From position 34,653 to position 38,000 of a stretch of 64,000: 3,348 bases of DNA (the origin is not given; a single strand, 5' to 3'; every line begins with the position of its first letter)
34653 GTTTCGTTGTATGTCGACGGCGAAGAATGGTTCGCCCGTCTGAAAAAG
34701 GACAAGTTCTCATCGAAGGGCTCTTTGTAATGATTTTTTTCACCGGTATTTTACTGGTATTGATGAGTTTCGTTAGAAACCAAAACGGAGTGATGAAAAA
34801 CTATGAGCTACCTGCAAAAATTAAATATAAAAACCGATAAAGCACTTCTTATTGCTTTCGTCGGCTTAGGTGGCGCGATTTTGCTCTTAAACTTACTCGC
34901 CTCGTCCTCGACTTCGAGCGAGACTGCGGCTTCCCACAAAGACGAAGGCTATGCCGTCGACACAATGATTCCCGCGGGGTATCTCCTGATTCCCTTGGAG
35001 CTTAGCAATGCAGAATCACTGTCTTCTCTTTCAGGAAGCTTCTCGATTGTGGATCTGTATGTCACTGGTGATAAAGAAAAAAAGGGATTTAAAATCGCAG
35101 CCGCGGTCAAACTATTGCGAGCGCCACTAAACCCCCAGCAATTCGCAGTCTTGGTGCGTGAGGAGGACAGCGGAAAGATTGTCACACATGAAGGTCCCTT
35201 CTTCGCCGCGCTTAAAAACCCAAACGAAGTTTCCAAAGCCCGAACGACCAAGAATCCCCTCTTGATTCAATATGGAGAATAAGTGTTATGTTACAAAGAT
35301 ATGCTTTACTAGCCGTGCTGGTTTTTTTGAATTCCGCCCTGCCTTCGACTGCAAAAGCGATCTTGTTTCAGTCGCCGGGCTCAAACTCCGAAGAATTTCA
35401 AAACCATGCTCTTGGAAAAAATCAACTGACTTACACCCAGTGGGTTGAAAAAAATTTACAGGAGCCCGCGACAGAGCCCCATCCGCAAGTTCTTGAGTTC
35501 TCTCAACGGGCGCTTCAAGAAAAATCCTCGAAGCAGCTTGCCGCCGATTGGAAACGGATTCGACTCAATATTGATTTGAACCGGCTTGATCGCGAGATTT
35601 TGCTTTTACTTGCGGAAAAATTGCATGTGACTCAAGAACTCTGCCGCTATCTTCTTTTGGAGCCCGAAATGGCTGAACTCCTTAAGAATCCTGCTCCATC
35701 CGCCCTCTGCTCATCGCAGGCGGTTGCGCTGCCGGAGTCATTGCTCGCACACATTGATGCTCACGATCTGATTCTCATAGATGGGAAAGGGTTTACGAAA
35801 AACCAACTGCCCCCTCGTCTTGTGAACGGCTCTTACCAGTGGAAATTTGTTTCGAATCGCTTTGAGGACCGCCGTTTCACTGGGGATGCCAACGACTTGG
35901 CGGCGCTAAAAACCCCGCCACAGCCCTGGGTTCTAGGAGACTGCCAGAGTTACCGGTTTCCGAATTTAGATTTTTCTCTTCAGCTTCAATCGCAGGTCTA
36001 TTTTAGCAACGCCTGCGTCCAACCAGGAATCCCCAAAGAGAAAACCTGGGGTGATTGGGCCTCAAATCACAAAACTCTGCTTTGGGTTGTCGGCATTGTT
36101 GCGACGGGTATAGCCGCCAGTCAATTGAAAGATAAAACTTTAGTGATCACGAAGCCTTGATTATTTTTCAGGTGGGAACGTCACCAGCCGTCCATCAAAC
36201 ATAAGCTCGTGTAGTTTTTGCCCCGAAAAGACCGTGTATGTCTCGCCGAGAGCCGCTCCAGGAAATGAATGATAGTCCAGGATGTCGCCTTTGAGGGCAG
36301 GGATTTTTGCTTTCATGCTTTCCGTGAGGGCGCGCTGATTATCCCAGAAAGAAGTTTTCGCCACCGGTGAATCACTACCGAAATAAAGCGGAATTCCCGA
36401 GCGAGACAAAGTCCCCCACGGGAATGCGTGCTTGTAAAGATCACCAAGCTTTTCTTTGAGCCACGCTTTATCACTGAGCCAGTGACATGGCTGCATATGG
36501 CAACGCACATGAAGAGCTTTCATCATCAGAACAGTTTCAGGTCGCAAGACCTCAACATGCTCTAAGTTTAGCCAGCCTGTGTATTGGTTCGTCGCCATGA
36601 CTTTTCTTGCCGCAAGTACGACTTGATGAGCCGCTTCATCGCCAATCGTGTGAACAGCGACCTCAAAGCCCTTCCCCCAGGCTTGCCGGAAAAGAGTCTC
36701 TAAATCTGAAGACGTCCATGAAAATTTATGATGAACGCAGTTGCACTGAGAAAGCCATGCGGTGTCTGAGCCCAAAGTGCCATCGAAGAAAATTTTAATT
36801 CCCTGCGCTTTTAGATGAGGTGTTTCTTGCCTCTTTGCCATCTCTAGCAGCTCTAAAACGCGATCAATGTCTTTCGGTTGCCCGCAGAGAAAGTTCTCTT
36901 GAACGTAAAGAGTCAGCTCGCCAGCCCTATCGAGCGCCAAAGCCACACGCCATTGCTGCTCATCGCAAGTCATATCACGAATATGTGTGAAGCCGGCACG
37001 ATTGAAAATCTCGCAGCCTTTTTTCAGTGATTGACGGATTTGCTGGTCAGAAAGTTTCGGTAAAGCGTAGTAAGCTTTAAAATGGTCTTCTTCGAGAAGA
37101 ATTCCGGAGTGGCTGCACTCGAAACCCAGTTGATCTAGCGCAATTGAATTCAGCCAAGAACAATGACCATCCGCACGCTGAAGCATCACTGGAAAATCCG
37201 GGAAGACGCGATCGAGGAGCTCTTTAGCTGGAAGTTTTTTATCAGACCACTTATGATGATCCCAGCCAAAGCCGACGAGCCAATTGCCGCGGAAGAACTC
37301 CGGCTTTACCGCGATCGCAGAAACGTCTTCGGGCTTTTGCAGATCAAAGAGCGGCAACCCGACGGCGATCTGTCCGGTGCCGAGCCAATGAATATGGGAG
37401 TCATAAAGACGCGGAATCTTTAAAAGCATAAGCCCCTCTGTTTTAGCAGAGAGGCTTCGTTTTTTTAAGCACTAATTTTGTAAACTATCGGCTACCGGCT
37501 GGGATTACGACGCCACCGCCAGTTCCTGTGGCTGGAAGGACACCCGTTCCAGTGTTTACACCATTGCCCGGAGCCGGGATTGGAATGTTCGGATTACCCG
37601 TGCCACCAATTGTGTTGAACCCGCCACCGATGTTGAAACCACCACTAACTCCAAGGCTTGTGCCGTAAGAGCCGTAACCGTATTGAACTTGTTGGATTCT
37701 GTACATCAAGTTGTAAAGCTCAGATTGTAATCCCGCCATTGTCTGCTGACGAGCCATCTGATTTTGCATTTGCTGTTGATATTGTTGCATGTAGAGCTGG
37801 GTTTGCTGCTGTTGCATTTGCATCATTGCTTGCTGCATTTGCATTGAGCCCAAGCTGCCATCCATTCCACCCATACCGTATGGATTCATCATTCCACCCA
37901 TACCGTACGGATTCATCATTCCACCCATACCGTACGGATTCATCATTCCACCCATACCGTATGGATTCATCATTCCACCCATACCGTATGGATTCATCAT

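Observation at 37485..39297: Secreted Gly/Met/Tyr/Gln low-complexity repeat protein encoded inside the Tad pilus locus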

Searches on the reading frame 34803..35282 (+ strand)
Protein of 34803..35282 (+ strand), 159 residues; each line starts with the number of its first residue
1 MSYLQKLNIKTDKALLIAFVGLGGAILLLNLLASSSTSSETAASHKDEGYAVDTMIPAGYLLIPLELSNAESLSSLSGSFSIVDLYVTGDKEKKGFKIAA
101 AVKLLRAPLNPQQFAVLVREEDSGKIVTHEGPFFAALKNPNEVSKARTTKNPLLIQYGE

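Call 5: search_protein_families(library=pfam, proteins=[window:34803-35282:+], max_evalue=0.01)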
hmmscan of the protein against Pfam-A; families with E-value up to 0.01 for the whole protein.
window:34803-35282:+ (159 aa): 0 families

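Call 8: search_protein_families(library=ncbifam, proteins=[window:34803-35282:+], max_evalue=0.01)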
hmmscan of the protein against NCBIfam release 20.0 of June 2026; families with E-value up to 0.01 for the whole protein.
window:34803-35282:+ (159 aa): 0 families

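Call 41: search_protein_families(library=pfam, proteins=[window:34803-35282:+], max_evalue=1)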
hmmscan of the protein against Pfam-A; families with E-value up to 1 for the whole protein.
window:34803-35282:+ (159 aa): 1 family
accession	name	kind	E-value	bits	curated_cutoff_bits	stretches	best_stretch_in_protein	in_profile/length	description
PF06728.19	PIG-U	-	0.036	13.6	24.5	1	9-90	77-160/378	GPI transamidase subunit PIG-U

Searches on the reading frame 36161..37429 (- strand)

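Call 5: search_protein_families(library=pfam, proteins=[window:36161-37429:-], max_evalue=0.01)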
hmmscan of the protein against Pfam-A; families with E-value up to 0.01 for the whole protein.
window:36161-37429:- (422 aa): 1 family
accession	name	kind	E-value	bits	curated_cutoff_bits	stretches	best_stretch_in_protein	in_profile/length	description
PF07969.17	Amidohydro_3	-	4.7e-46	158.7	29.7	1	6-360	12-381/472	Amidohydrolase family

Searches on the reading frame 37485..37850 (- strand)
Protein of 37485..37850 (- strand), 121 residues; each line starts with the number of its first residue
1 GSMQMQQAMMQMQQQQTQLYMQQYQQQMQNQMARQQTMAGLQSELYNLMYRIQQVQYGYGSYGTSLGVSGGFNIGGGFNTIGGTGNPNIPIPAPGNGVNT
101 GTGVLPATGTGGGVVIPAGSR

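Call 74: search_protein_families(library=pfam, proteins=[window:37485-37850:-], max_evalue=10)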
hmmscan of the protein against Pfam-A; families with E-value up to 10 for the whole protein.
window:37485-37850:- (121 aa): 2 families
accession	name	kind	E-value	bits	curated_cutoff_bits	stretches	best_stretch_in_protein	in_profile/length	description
PF13779.11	DUF4175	-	0.0017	16.9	27.3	1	3-54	577-628/825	Domain of unknown function (DUF4175)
PF03153.18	TFIIA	-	4.8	7.5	36.2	1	4-39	184-220/415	Transcription factor IIA, alpha/beta subunit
